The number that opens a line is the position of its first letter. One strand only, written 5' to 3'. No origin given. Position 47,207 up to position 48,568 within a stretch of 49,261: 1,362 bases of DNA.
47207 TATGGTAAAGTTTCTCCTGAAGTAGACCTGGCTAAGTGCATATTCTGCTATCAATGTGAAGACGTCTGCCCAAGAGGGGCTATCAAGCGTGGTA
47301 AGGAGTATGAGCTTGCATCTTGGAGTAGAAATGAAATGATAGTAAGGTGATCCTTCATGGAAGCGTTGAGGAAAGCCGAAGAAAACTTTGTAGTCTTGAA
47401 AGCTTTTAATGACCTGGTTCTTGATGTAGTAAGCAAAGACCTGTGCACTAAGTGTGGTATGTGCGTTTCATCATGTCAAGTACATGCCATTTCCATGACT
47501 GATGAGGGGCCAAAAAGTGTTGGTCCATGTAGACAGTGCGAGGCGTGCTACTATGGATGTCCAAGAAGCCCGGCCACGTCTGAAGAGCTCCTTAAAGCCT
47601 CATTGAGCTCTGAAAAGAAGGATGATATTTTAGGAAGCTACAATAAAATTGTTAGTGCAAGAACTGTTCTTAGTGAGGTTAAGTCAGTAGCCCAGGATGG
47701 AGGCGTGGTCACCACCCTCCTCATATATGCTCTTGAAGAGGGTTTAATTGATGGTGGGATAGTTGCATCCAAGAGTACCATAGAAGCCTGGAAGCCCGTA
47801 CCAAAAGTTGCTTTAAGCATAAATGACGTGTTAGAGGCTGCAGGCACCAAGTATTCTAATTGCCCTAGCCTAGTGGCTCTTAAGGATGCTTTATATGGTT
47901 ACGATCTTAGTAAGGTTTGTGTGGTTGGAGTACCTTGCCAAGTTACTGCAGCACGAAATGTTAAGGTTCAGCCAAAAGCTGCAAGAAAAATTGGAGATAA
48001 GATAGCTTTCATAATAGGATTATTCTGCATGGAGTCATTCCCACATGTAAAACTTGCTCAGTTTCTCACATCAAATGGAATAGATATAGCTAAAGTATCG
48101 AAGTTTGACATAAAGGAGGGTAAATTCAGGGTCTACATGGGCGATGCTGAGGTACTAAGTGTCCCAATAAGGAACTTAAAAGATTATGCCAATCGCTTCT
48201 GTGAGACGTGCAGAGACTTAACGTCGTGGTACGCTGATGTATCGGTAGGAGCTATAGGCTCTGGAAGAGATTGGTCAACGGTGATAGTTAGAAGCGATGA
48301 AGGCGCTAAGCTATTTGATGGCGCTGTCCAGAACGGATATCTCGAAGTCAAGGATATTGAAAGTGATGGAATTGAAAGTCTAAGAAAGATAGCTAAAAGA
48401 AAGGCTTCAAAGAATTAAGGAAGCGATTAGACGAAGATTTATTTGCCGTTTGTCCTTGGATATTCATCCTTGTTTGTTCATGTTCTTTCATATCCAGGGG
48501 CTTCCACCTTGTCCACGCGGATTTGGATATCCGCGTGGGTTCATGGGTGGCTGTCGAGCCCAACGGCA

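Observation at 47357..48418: FpoF/FrhB-like flavo-FeS subunit translationally coupled to a bona fide Mrp-linked [NiFe] hydrogenase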

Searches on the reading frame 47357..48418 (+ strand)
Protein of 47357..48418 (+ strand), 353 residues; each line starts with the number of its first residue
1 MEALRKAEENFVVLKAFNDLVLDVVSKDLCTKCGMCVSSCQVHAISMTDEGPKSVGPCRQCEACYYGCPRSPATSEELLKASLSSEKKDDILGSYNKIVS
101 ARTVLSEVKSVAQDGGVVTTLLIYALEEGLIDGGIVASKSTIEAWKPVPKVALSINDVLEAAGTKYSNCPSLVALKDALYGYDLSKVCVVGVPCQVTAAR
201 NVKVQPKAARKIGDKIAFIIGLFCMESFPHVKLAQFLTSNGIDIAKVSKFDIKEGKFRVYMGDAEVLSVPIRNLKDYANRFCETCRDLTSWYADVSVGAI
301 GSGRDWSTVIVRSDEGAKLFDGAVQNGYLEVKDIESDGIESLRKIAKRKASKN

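Call 3: search_protein_families(library=pfam, proteins=[window:47357-48418:+], max_evalue=0.01)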
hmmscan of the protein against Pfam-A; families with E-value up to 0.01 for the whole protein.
window:47357-48418:+ (353 aa): 9 families
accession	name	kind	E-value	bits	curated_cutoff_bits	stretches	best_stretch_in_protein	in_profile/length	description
PF04432.18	FrhB_FdhB_C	-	3.7e-43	147.4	23.3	1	185-336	2-149/150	Coenzyme F420 hydrogenase/dehydrogenase, beta subunit C terminus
PF04422.18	FrhB_FdhB_N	-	1.5e-21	76.8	22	1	99-176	2-78/78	Coenzyme F420 hydrogenase/dehydrogenase, beta subunit N-term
PF00037.32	Fer4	-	6.1e-06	26.3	21.1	1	24-46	2-24/24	4Fe-4S binding domain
PF13187.11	Fer4_9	-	8.3e-05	23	27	1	30-71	2-50/52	4Fe-4S dicluster domain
PF12838.12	Fer4_7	-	0.00015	22.6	27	1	30-70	2-50/52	4Fe-4S dicluster domain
PF12837.12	Fer4_6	-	0.00015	22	25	1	25-45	4-24/24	4Fe-4S binding domain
PF13237.11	Fer4_10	-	0.0014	19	25.5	1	24-69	3-53/53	4Fe-4S dicluster domain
PF13484.11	Fer4_16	-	0.002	19.3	30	0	30-48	2-20/66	4Fe-4S double cluster binding domain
PF14697.11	Fer4_21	-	0.0052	17.3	35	0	25-69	3-52/59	4Fe-4S dicluster domain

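Call 4: search_protein_families(library=ncbifam, proteins=[window:47357-48418:+], max_evalue=0.01)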
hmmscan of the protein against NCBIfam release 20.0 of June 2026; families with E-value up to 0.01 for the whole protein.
window:47357-48418:+ (353 aa): 22 families
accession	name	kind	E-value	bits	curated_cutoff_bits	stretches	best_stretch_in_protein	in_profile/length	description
NF006807.0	PRK09325.1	subfamily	4.7e-87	291.7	269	1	90-353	2-267/283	coenzyme F420-reducing hydrogenase subunit beta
TIGR03289.1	frhB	equivalog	3.6e-81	272.3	331.5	1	92-353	1-264/275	coenzyme F420 hydrogenase subunit beta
NF006808.0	PRK09326.1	equivalog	6e-52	176.6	444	1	21-353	5-322/341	F420H2 dehydrogenase subunit F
NF040616.1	F420_dehyd_FpoF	exception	6.3e-52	176.6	475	1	21-353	4-321/337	F420H2 dehydrogenase subunit FpoF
TIGR03294.1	FrhG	equivalog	1e-10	41.7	245.5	1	19-73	165-220/228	coenzyme F420 hydrogenase subunit gamma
NF038196.1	ferrodoxin_EFR1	subfamily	1.5e-10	41.5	75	1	25-71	181-227/242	EFR1 family ferrodoxin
NF010366.0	PRK13795.1-1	equivalog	3.7e-06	25.4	745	1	14-68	594-648/667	hypothetical protein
NF058577.1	FdxA_fam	equivalog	0.00013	22.1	65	1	27-70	6-50/52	4Fe-4S ferredoxin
NF043069.1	T4HPD_activ_SAM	equivalog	0.00019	20.9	425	1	26-71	49-95/299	trans-4-hydroxy-L-proline dehydratase activase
TIGR04041.1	activase_YjjW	hypoth_equivalog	0.00045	19.7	250.2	1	28-73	41-87/276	YjjW family glycine radical enzyme activase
NF006221.0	PRK08348.1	subfamily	0.00063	19.4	124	1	26-93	42-113/136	NADH-plastoquinone oxidoreductase subunit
NF040770.1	hetero_SS_HdrA2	exception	0.00094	17.4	1100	1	19-71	568-621/777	CoB-CoM heterodisulfide reductase HdrA2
TIGR02179.1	PorD_KorD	subfamily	0.0011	19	60.05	1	25-50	52-77/78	2-oxoacid:acceptor oxidoreductase, delta subunit, pyruvate/2-ketoisovalerate family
TIGR00402.1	napF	equivalog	0.0018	18.2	102.2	1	29-72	36-83/149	ferredoxin-type protein NapF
NF010368.0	PRK13795.1-3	equivalog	0.0018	16.6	588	1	28-69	587-628/635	hypothetical protein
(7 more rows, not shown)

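Call 8: find_homologous_proteins(query=window:47357-48418:+, max_evalue=1e-10)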
Query window:47357-48418:+ (353 aa): 334 proteins with E <= 1e-10 among 4565 candidates; the best 120 are listed.
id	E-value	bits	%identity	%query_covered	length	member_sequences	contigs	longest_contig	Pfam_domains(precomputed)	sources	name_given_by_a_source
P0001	2.0e-230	782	100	100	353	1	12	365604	PF04432.19,PF04422.19,PF00037.33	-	-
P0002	1.9e-185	634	80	100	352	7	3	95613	PF04432.19,PF04422.19,PF00037.33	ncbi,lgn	ncbi:MAG: Coenzyme F420 hydrogenase/dehydrogenase, beta subunit C-terminal domain [Candidatus Nezhaa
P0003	6.5e-180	616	79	96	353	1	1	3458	PF04432.19,PF04422.19,PF13187.12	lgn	-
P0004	1.5e-176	604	76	97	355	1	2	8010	PF04432.19,PF04422.19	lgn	-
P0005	3.4e-171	587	77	98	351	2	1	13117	PF04432.19,PF04422.19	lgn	-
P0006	1.4e-168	578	74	100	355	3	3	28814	PF04432.19,PF04422.19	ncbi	ncbi:MAG: Coenzyme F420 hydrogenase/dehydrogenase, beta subunit C-terminal domain [Candidatus Nezhaa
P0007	2.8e-162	558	79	87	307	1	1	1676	PF04432.19,PF04422.19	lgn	-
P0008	4.3e-161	554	73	96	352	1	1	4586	PF04432.19,PF04422.19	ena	-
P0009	2.0e-160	552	72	96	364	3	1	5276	PF04432.19,PF04422.19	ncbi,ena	-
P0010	3.7e-158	544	71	97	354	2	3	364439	PF04432.19,PF04422.19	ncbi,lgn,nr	ncbi:MAG: Coenzyme F420 hydrogenase/dehydrogenase, beta subunit C-terminal domain [Candidatus Nezhaa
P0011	2.1e-154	532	69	96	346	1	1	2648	PF04432.19,PF04422.19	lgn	-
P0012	1.9e-153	529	66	100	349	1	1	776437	PF04432.19,PF04422.19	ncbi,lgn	ncbi:MAG: Coenzyme F420 hydrogenase/dehydrogenase, beta subunit C-terminal domain [Candidatus Nezhaa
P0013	2.4e-152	525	66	100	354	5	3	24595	PF04432.19,PF04422.19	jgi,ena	-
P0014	7.6e-150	517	68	96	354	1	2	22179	PF04432.19,PF04422.19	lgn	-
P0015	2.9e-146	505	67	97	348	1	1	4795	PF04432.19,PF04422.19,PF00037.33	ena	-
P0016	3.1e-146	505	65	95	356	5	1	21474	PF04432.19,PF04422.19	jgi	-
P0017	1.1e-141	490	67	98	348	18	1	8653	PF04432.19,PF04422.19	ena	-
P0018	4.7e-141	488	65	98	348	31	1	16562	PF04432.19,PF04422.19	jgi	-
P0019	4.6e-140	485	63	96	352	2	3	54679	PF04432.19,PF04422.19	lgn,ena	-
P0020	2.2e-139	482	61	95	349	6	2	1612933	PF04432.19,PF04422.19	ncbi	ncbi:MAG: Coenzyme F420 hydrogenase/dehydrogenase, beta subunit C-terminal domain [Candidatus Nezhaa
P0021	4.5e-139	481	62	95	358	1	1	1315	PF04432.19,PF04422.19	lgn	-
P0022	1.4e-127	444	68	87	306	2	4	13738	PF04432.19,PF04422.19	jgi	jgi:coenzyme F420 hydrogenase subunit beta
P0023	5.7e-101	356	47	95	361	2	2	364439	PF04432.19,PF04422.19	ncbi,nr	ncbi:MAG: Coenzyme F420 hydrogenase/dehydrogenase, beta subunit C-terminal domain [Candidatus Nezhaa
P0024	4.1e-91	324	43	100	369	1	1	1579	PF04432.19,PF04422.19,PF12838.13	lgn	-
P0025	4.5e-91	324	46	95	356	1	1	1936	PF04432.19,PF04422.19,PF00037.33,PF13183.12,PF13187.12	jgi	-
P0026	8.0e-90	319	45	95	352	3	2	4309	PF04432.19,PF04422.19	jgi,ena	-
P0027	1.1e-89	319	45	94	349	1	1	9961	PF04432.19,PF04422.19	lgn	-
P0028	1.3e-89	319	44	97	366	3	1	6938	PF04432.19,PF04422.19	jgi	-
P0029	2.5e-88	314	43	100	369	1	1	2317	PF04432.19,PF04422.19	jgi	jgi:coenzyme F420 hydrogenase subunit beta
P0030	1.1e-87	312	45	95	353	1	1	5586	PF04432.19,PF04422.19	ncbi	ncbi:MAG: Coenzyme F420 hydrogenase/dehydrogenase, beta subunit C-terminal domain [Nitrososphaerales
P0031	1.5e-87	312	43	97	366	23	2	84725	PF04432.19,PF04422.19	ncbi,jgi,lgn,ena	-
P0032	2.4e-87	311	44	95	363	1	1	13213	PF04432.19,PF04422.19,PF00037.33,PF13237.12,PF13187.12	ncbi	-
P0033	2.4e-86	308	43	97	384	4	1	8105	PF04432.19,PF04422.19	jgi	-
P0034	3.0e-86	308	44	95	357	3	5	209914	PF04432.19,PF04422.19,PF00037.33,PF13484.12,PF13237.12,PF13183.12,PF13187.12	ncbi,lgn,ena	-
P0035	7.1e-86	306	44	96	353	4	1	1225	PF04432.19,PF04422.19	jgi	-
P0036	1.3e-85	306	44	95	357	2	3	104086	PF04432.19,PF04422.19,PF00037.33,PF13484.12,PF13237.12,PF13183.12,PF13187.12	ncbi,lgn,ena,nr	ncbi:MAG: coenzyme F420 hydrogenase [Thermoprotei archaeon]|nr:MAG: coenzyme F420 hydrogenase [Therm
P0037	2.8e-85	305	45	95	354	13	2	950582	PF04432.19,PF04422.19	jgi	jgi:coenzyme F420 hydrogenase subunit beta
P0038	3.3e-85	304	44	96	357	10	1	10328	PF04432.19,PF04422.19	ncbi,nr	ncbi:MAG: Coenzyme F420 hydrogenase/dehydrogenase, beta subunit C-terminal domain [Candidatus Methyl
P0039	3.5e-85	304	44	95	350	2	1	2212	PF04432.19,PF04422.19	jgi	-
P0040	2.4e-84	301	44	91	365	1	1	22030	PF04432.19,PF04422.19,PF12837.13,PF00037.33,PF12838.13,PF13237.12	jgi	jgi:coenzyme F420 hydrogenase subunit beta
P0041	5.7e-84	300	41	97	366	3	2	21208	PF04432.19,PF04422.19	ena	-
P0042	6.6e-84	300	41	95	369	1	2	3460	PF04432.19,PF04422.19,PF13237.12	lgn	-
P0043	4.7e-83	297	43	96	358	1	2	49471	PF04432.19,PF04422.19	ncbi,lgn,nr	ncbi:MAG: Coenzyme F420 hydrogenase/dehydrogenase, beta subunit C-terminal domain [Nitrososphaerota 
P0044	7.5e-83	297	41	95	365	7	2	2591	PF04432.19,PF04422.19,PF12838.13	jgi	-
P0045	2.3e-82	295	41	95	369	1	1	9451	PF04432.19,PF04422.19,PF12838.13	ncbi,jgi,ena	ncbi:MAG: Coenzyme F420 hydrogenase/dehydrogenase, beta subunit C-terminal domain [Candidatus Baldra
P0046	3.0e-82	295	44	96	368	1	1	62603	PF14697.12,PF04432.19,PF04422.19,PF12837.13,PF00037.33,PF12838.13,PF13237.12,PF13183.12,PF12800.13,PF13187.12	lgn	-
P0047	4.7e-82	294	41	98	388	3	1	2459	PF04432.19,PF04422.19,PF12838.13,PF13237.12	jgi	jgi:coenzyme F420 hydrogenase subunit beta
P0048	1.1e-81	293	44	95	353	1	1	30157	PF04432.19,PF04422.19,PF00037.33,PF13237.12,PF13187.12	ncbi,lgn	ncbi:MAG: Coenzyme F420 hydrogenase/dehydrogenase, beta subunit C-terminal domain [Candidatus Nezhaa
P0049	8.5e-81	290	41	96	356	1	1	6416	PF04432.19,PF04422.19,PF13237.12,PF13183.12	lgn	-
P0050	8.5e-81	290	41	96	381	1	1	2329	PF04432.19,PF04422.19,PF00037.33,PF13237.12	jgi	jgi:coenzyme F420 hydrogenase subunit beta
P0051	1.2e-80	289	45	97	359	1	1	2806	PF04432.19,PF04422.19,PF00037.33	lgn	-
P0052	2.1e-79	285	41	96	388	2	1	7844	PF04432.19,PF04422.19,PF12838.13,PF13237.12,PF13187.12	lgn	-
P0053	6.8e-79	284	42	95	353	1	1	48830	PF04432.19,PF04422.19,PF13187.12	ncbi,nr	ncbi:MAG: Coenzyme F420 hydrogenase/dehydrogenase, beta subunit C-terminal domain [Candidatus Nezhaa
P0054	1.5e-78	282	43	96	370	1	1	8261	PF14697.12,PF04432.19,PF04422.19,PF12837.13,PF00037.33,PF12838.13,PF25160.2,PF13237.12,PF13183.12,PF13187.12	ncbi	-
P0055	2.4e-78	282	39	96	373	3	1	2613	PF04432.19,PF04422.19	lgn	-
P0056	4.9e-78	281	41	96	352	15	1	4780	PF04432.19,PF04422.19,PF13187.12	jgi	-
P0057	7.2e-78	280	39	95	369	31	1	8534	PF04432.19,PF04422.19,PF12838.13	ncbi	ncbi:MAG: Coenzyme F420 hydrogenase/dehydrogenase, beta subunit C-terminal domain [Candidatus Bathya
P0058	3.5e-77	278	40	99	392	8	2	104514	PF04432.19,PF04422.19,PF13237.12,PF13187.12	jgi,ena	jgi:coenzyme F420 hydrogenase subunit beta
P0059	6.8e-77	277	40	95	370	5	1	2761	PF04432.19,PF04422.19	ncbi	-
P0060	1.3e-76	276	39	95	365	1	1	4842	PF04432.19,PF04422.19,PF13237.12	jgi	jgi:coenzyme F420 hydrogenase subunit beta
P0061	1.4e-76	276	42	96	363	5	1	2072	PF04432.19,PF04422.19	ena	-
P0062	2.5e-76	275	41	94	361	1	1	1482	PF04432.19,PF04422.19,PF00037.33,PF13237.12,PF13183.12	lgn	-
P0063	3.0e-76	275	38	96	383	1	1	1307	PF04432.19,PF04422.19,PF00037.33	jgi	jgi:coenzyme F420 hydrogenase subunit beta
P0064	2.0e-75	272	41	94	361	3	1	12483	PF12797.13,PF04432.19,PF04422.19,PF00037.33,PF12838.13,PF13237.12,PF13187.12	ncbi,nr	ncbi:coenzyme F420 hydrogenase subunit beta [Candidatus Bathyarchaeota archaeon]|nr:MAG: coenzyme F4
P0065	2.5e-75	272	43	95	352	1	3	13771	PF04432.19,PF04422.19,PF13237.12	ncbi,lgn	ncbi:MAG: Coenzyme F420 hydrogenase/dehydrogenase, beta subunit C-terminal domain [Candidatus Geothe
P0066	4.2e-75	271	38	96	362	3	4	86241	PF04432.19,PF04422.19,PF00037.33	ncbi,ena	-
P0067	4.2e-74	268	39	95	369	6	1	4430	PF04432.19,PF04422.19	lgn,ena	-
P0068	7.4e-74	267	40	95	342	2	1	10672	PF04432.19,PF04422.19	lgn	-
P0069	1.4e-73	266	40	96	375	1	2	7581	PF04432.19,PF04422.19,PF12838.13,PF13183.12,PF13187.12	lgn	-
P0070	4.4e-72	261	45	80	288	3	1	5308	PF04432.19,PF04422.19,PF00037.33,PF13484.12,PF13237.12,PF13187.12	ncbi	ncbi:coenzyme F420 hydrogenase, partial [Candidatus Geothermarchaeota archaeon ex4572_27]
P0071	1.6e-71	259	40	91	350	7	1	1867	PF04432.19,PF04422.19,PF13237.12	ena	-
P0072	7.0e-71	257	40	95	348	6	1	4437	PF12797.13,PF04432.19,PF04422.19,PF00037.33,PF13746.12,PF13484.12,PF12838.13,PF13237.12,PF13183.12,PF13187.12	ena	-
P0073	5.6e-70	254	41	88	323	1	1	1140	PF14697.12,PF12797.13,PF04432.19,PF04422.19,PF12837.13,PF00037.33,PF12838.13,PF13237.12,PF13183.12,PF13187.12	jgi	jgi:coenzyme F420 hydrogenase subunit beta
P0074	8.2e-70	254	38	96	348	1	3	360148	PF04432.19,PF04422.19,PF12837.13,PF00037.33,PF12838.13,PF13237.12,PF13187.12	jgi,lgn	jgi:coenzyme F420 hydrogenase subunit beta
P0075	1.2e-69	253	39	96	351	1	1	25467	PF12797.13,PF04432.19,PF04422.19,PF00037.33,PF13484.12,PF12838.13,PF13237.12,PF13183.12,PF13187.12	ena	-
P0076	1.3e-69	253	37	96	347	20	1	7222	PF14697.12,PF04432.19,PF04422.19,PF00037.33,PF13484.12,PF12838.13,PF13237.12,PF13183.12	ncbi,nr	ncbi:Coenzyme F420 hydrogenase/dehydrogenase, beta subunit C-terminal domain [Candidatus Bathyarchae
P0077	2.3e-69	252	39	95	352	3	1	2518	PF04432.19,PF04422.19,PF00037.33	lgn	-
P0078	6.2e-69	251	39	96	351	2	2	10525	PF04432.19,PF04422.19,PF12837.13,PF00037.33,PF13484.12,PF13237.12,PF13187.12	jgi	-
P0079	6.5e-69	251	40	96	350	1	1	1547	PF14697.12,PF04432.19,PF12837.13,PF13746.12,PF13484.12,PF12838.13,PF13534.12,PF12797.13,PF04422.19,PF00037.33,PF13237.12,PF13183.12,PF13187.12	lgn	-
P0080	6.6e-69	251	39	95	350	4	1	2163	PF14697.12,PF04432.19,PF12837.13,PF13484.12,PF12838.13,PF13534.12,PF12800.13,PF12797.13,PF04422.19,PF00037.33,PF13237.12,PF13183.12,PF13187.12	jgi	-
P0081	7.0e-69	251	37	96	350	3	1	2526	PF14697.12,PF04432.19,PF04422.19,PF12837.13,PF00037.33,PF13746.12,PF13484.12,PF12838.13,PF13237.12,PF13183.12,PF13187.12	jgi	-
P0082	2.7e-68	249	39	91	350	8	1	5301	PF04432.19,PF04422.19,PF12837.13,PF00037.33,PF13484.12,PF12838.13,PF13237.12,PF13183.12,PF13187.12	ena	-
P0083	6.2e-68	247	38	96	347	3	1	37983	PF14697.12,PF04432.19,PF04422.19,PF13237.12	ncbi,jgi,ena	-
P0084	6.2e-68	247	37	95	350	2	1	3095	PF04432.19,PF12837.13,PF13746.12,PF13484.12,PF12838.13,PF12800.13,PF12797.13,PF04422.19,PF00037.33,PF13237.12,PF13183.12,PF13187.12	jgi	jgi:coenzyme F420 hydrogenase subunit beta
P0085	6.9e-68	247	37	96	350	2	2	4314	PF12797.13,PF04432.19,PF04422.19,PF12837.13,PF00037.33,PF13484.12,PF12838.13,PF13237.12,PF13183.12,PF13187.12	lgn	-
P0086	8.8e-68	247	37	91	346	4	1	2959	PF14697.12,PF04432.19,PF04422.19,PF00037.33,PF12838.13,PF25160.2,PF13183.12,PF13187.12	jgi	jgi:coenzyme F420 hydrogenase subunit beta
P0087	9.3e-68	247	40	96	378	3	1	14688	PF12797.13,PF04432.19,PF04422.19,PF00037.33,PF12838.13,PF13237.12,PF13183.12,PF13187.12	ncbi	-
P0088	9.6e-68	247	36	96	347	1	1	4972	PF14697.12,PF04432.19,PF04422.19,PF13237.12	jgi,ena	-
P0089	9.6e-68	247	40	80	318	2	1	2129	PF04432.19,PF04422.19,PF12838.13,PF13187.12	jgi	-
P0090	1.8e-67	246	39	96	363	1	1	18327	PF04432.19,PF04422.19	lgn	-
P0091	2.8e-67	245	38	91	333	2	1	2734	PF04432.19,PF12837.13,PF13484.12,PF12838.13,PF13534.12,PF13459.12,PF12800.13,PF12797.13,PF04422.19,PF00037.33,PF13237.12,PF13183.12,PF13187.12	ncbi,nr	ncbi:MAG: 4Fe-4S dicluster domain-containing protein, partial [Anaerolineae bacterium]|nr:4Fe-4S dic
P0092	2.8e-67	245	39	96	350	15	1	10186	PF12797.13,PF04432.19,PF04422.19,PF12837.13,PF00037.33,PF13484.12,PF12838.13,PF13237.12,PF13183.12,PF13187.12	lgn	-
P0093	5.0e-67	244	39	95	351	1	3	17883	PF04432.19,PF04422.19,PF12837.13,PF00037.33,PF12838.13,PF13237.12,PF12800.13,PF13187.12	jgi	-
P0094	5.3e-67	244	39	84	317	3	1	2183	PF04432.19,PF04422.19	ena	-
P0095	7.7e-67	244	37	96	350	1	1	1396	PF14697.12,PF04432.19,PF12837.13,PF13484.12,PF12838.13,PF13534.12,PF12797.13,PF04422.19,PF00037.33,PF13237.12,PF13183.12,PF13187.12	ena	-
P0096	8.9e-67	244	38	95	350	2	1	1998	PF14697.12,PF04432.19,PF04422.19,PF12837.13,PF00037.33,PF13484.12,PF12838.13,PF13459.12,PF13237.12,PF13183.12,PF13187.12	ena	-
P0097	1.0e-66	243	39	93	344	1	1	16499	PF04432.19,PF04422.19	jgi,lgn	jgi:coenzyme F420 hydrogenase subunit beta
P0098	1.9e-66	243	38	95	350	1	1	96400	PF14697.12,PF04432.19,PF04422.19,PF12837.13,PF00037.33,PF13746.12,PF13484.12,PF12838.13,PF13237.12,PF13183.12,PF13187.12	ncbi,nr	ncbi:Coenzyme F420 hydrogenase/dehydrogenase, beta subunit C-terminal domain [Candidatus Bathyarchae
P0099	8.2e-66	241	36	96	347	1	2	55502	PF04432.19,PF04422.19,PF12837.13,PF00037.33,PF13484.12,PF12838.13,PF13534.12,PF25160.2,PF13237.12,PF13183.12,PF13187.12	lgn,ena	-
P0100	8.3e-66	240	37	91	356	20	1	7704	PF04432.19,PF04422.19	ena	-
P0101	1.3e-65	240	38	96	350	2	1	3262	PF12797.13,PF04432.19,PF04422.19,PF12837.13,PF00037.33,PF13484.12,PF12838.13,PF13237.12,PF13183.12,PF12800.13,PF13187.12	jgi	jgi:coenzyme F420 hydrogenase subunit beta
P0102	3.0e-65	239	39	95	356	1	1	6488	PF14697.12,PF04432.19,PF04422.19,PF12837.13,PF00037.33,PF12838.13,PF13237.12,PF13187.12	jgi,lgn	jgi:coenzyme F420 hydrogenase subunit beta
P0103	3.2e-65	239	39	91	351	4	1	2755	PF14697.12,PF04432.19,PF12837.13,PF13484.12,PF12838.13,PF12797.13,PF04422.19,PF00037.33,PF25160.2,PF13237.12,PF13183.12,PF13187.12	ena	-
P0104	4.5e-65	238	37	91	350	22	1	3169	PF14697.12,PF12797.13,PF04432.19,PF04422.19,PF12837.13,PF00037.33,PF13237.12,PF13183.12,PF13187.12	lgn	-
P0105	7.2e-65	237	37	91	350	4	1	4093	PF14697.12,PF12797.13,PF04432.19,PF04422.19,PF12837.13,PF00037.33,PF13237.12,PF13183.12,PF13187.12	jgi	jgi:coenzyme F420 hydrogenase subunit beta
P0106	8.6e-65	237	39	86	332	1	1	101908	PF04432.19,PF04422.19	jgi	jgi:coenzyme F420 hydrogenase subunit beta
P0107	8.7e-65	237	36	96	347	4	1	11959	PF12797.13,PF04432.19,PF04422.19,PF12837.13,PF00037.33,PF13484.12,PF12838.13,PF13534.12,PF13237.12,PF13183.12,PF13187.12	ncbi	ncbi:Coenzyme F420 hydrogenase/dehydrogenase, beta subunit C-terminal domain [Thermoproteota archaeo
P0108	1.0e-64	237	36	93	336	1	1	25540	PF04432.19,PF04422.19,PF12837.13,PF12838.13,PF13237.12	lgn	-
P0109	1.3e-64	237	37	95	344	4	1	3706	PF14697.12,PF04432.19,PF12837.13,PF13484.12,PF12838.13,PF13534.12,PF12797.13,PF04422.19,PF00037.33,PF13237.12,PF13183.12,PF13187.12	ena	-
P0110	1.3e-64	237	37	95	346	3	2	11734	PF14697.12,PF04432.19,PF04422.19,PF00037.33,PF13484.12,PF12838.13,PF13534.12,PF25160.2,PF13183.12,PF13187.12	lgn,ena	-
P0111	2.3e-64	236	37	91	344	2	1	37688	PF12797.13,PF04432.19,PF04422.19,PF12837.13,PF00037.33,PF13484.12,PF12838.13,PF13534.12,PF13237.12,PF13183.12,PF13187.12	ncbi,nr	ncbi:4Fe-4S dicluster domain-containing protein [Candidatus Bathyarchaeota archaeon]|nr:4Fe-4S diclu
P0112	2.3e-64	236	35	94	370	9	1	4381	PF14697.12,PF12797.13,PF04432.19,PF04422.19,PF12837.13,PF00037.33,PF13484.12,PF12838.13,PF13237.12,PF13183.12,PF13187.12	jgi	jgi:coenzyme F420 hydrogenase subunit beta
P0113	3.1e-64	235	38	96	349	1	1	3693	PF04432.19,PF12837.13,PF13484.12,PF12838.13,PF13534.12,PF12800.13,PF12797.13,PF04422.19,PF00037.33,PF13237.12,PF13183.12,PF13187.12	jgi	jgi:coenzyme F420 hydrogenase subunit beta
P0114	3.1e-64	235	38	91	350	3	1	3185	PF12797.13,PF04432.19,PF04422.19,PF12837.13,PF00037.33,PF13484.12,PF13534.12,PF13237.12,PF13183.12,PF13187.12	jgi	jgi:coenzyme F420 hydrogenase subunit beta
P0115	3.2e-64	235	38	91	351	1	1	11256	PF14697.12,PF04432.19,PF04422.19,PF12837.13,PF00037.33,PF12838.13,PF13237.12,PF13183.12,PF13187.12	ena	-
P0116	3.3e-64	235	35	95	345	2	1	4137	PF04432.19,PF04422.19,PF00037.33,PF13484.12,PF12838.13,PF13534.12,PF13237.12,PF13183.12,PF13187.12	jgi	jgi:coenzyme F420 hydrogenase subunit beta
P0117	3.5e-64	235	36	95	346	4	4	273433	PF14697.12,PF04432.19,PF12837.13,PF13484.12,PF12838.13,PF12797.13,PF04422.19,PF00037.33,PF25160.2,PF13237.12,PF13183.12,PF13187.12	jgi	jgi:coenzyme F420 hydrogenase subunit beta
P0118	4.7e-64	235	40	94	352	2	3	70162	PF04432.19,PF04422.19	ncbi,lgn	ncbi:MAG: Coenzyme F420 hydrogenase/dehydrogenase, beta subunit C-terminal domain [Candidatus Hadarc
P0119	4.9e-64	235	37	96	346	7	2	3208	PF14697.12,PF04432.19,PF04422.19,PF12837.13,PF00037.33,PF13484.12,PF12838.13,PF13534.12,PF13237.12,PF13183.12,PF13187.12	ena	-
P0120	5.0e-64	235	36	95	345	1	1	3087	PF14697.12,PF04432.19,PF04422.19,PF00037.33,PF13746.12,PF13484.12,PF12838.13,PF13237.12,PF13183.12,PF13187.12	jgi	jgi:coenzyme F420 hydrogenase subunit beta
